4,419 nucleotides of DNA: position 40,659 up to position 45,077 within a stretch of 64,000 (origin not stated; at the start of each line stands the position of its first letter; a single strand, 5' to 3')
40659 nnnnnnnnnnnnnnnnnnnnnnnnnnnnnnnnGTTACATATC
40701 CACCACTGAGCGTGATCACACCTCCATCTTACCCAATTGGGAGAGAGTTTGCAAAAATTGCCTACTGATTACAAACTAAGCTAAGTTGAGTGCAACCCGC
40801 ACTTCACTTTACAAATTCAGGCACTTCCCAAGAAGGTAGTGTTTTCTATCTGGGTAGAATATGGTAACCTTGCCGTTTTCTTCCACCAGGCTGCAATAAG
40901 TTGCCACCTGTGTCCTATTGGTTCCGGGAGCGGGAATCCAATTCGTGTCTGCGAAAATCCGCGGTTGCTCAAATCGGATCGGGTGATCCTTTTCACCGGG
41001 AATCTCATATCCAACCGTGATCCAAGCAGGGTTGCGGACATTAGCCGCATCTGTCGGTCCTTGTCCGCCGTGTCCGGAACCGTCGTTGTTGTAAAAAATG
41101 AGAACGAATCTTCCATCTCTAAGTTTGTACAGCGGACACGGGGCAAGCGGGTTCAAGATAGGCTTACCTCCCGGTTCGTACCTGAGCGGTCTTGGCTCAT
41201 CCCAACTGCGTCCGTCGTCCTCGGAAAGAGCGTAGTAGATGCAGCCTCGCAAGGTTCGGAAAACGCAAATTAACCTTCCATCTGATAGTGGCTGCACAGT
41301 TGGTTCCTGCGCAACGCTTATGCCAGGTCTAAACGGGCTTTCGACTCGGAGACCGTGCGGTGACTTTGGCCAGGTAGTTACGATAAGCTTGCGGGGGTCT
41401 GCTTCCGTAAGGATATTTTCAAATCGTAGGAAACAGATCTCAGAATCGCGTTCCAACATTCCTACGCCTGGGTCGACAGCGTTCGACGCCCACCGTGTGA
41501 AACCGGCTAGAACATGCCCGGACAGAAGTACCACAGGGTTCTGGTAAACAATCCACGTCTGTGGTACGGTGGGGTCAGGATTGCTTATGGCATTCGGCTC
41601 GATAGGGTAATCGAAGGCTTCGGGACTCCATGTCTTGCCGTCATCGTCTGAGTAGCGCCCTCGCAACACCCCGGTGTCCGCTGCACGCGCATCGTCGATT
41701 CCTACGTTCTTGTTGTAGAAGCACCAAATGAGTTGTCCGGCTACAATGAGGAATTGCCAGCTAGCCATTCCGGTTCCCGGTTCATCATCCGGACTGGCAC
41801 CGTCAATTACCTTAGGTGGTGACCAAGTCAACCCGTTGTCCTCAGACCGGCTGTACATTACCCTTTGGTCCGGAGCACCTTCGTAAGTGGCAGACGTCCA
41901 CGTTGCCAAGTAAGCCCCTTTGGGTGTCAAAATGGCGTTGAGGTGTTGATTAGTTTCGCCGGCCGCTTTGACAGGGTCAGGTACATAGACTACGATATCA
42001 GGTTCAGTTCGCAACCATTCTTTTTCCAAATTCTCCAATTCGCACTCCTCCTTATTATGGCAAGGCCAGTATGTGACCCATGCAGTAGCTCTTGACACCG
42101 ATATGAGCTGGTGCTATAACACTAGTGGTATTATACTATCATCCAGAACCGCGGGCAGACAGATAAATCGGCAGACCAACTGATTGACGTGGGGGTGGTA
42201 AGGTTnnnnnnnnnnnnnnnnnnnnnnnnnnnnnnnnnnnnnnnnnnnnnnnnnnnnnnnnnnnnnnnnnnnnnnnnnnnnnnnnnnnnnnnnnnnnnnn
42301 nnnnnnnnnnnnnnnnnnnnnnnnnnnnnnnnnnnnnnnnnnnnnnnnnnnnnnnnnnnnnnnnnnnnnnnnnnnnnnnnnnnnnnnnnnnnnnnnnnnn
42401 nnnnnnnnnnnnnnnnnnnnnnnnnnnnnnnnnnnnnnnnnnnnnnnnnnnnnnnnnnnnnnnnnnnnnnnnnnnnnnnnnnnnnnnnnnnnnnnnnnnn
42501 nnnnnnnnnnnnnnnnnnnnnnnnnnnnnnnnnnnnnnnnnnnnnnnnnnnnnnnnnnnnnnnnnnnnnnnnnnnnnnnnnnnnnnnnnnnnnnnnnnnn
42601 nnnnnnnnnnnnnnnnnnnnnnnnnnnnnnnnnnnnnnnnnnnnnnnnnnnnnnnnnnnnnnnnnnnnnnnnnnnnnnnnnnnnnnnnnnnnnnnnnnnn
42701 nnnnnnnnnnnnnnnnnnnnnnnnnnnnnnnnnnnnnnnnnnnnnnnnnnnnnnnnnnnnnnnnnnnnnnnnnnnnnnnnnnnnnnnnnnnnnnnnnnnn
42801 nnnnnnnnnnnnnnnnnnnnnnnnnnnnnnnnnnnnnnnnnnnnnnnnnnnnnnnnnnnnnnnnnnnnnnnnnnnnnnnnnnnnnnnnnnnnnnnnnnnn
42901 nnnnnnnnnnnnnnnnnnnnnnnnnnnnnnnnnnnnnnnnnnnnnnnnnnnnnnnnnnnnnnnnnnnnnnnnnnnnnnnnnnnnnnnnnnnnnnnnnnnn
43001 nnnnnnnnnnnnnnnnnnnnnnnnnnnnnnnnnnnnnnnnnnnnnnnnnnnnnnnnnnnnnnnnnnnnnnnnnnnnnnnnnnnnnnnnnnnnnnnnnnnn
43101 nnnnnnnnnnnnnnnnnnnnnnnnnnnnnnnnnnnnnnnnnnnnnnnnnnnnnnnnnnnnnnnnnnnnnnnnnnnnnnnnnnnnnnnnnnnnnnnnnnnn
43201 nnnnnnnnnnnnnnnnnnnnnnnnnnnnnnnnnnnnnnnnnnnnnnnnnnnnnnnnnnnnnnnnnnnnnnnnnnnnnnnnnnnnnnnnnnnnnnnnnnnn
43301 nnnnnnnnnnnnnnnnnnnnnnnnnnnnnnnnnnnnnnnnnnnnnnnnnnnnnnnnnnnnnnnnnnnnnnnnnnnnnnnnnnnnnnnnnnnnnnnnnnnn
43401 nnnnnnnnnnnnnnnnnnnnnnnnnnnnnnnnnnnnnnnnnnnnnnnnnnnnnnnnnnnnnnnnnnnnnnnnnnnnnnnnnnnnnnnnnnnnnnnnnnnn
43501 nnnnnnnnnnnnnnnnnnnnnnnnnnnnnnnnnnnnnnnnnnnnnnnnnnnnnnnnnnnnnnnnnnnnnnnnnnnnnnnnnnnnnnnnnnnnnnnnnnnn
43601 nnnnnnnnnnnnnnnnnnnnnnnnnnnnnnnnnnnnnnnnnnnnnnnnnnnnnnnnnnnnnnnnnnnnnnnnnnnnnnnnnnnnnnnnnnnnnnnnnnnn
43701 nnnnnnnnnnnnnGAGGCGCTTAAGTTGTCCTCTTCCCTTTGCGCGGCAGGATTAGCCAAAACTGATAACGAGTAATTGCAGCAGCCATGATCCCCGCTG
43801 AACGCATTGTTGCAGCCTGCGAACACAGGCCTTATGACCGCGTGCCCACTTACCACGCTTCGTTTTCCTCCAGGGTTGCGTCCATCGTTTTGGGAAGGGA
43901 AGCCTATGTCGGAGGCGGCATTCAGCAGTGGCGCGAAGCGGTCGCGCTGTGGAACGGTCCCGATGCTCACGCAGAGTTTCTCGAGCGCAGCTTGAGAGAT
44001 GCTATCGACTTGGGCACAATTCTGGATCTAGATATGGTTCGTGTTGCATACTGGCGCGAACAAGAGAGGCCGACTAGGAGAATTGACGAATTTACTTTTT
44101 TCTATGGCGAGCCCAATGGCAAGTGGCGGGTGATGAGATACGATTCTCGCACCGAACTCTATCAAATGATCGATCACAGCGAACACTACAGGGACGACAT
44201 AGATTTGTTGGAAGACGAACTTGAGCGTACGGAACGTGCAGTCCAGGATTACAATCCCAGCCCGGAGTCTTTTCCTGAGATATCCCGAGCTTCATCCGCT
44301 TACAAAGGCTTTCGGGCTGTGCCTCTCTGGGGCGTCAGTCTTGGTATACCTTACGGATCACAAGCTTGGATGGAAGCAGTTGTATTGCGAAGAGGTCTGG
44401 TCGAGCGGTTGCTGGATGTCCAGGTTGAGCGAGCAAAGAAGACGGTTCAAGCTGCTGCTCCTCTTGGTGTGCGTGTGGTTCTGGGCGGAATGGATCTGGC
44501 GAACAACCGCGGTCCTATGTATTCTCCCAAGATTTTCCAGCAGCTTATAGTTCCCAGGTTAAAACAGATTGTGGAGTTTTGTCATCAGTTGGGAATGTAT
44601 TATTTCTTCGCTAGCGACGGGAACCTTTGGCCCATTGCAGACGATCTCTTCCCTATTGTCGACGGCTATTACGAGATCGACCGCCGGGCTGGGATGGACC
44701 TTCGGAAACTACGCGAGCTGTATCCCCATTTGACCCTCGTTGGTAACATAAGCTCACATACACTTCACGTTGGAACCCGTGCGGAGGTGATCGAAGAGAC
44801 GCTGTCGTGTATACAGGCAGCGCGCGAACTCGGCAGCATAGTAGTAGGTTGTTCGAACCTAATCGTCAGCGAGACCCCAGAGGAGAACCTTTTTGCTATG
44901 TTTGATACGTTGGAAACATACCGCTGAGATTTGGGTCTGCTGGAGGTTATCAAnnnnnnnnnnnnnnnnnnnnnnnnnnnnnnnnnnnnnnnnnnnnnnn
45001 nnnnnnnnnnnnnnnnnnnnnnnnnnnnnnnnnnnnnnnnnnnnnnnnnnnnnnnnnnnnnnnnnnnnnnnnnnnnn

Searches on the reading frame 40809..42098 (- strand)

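Call 27: search_protein_families(library=pfam, proteins=[window:40809-42098:-], max_evalue=0.001)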
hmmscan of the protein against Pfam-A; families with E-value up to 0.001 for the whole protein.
window:40809-42098:- (429 aa): 2 families
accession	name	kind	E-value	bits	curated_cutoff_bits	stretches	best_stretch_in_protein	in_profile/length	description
PF13088.12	BNR_2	-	9.8e-20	71.5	31.4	1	63-405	3-268/277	BNR repeat-like domain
PF02012.26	BNR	-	2e-06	27.3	27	0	149-159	2-12/12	BNR/Asp-box repeat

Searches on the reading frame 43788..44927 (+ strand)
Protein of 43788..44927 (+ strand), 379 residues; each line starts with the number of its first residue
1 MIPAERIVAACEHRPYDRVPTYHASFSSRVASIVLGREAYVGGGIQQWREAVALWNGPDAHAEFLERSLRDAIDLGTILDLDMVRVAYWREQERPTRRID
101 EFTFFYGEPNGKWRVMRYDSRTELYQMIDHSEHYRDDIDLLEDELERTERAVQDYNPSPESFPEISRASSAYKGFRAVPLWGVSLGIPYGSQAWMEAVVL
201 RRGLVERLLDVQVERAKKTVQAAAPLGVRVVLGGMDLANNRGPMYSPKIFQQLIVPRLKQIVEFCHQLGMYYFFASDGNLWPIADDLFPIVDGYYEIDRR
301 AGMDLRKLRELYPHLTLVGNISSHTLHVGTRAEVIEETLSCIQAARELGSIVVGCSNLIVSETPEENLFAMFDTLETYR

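Call 27: search_protein_families(library=pfam, proteins=[window:43788-44927:+], max_evalue=0.001)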
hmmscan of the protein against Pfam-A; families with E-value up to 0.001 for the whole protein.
window:43788-44927:+ (379 aa): 1 family
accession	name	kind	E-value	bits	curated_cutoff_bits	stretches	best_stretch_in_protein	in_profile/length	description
PF01208.23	URO-D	-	2e-13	50.6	23.9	1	195-377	166-345/346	Uroporphyrinogen decarboxylase (URO-D)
